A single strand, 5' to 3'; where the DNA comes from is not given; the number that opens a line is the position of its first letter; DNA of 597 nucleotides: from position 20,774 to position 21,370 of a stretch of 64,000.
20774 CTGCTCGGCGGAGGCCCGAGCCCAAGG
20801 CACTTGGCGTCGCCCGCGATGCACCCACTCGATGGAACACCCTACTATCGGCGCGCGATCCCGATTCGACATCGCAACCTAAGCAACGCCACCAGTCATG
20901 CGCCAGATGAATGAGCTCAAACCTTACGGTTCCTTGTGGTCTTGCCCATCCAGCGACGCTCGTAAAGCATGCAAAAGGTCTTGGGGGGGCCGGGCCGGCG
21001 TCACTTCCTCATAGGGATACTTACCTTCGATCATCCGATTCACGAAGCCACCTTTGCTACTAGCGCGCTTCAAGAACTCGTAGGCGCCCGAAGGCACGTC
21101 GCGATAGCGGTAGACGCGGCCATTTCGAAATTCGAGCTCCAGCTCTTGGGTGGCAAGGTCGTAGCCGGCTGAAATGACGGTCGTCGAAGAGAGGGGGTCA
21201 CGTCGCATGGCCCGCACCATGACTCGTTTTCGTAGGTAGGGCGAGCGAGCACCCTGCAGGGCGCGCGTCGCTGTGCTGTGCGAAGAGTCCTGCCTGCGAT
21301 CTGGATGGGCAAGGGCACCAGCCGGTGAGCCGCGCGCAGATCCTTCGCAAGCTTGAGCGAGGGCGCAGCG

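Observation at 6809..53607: About a dozen near-consensus sigma-54 promoters placed precisely before start codons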

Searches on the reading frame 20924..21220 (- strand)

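Call 9: search_protein_families(library=pfam, proteins=[window:20924-21220:-])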
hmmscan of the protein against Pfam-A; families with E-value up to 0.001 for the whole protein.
window:20924-21220:- (98 aa): 1 family
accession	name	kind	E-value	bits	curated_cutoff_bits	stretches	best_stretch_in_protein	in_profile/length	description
PF13619.11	KTSC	-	2.9e-19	69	25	1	11-68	1-58/58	KTSC domain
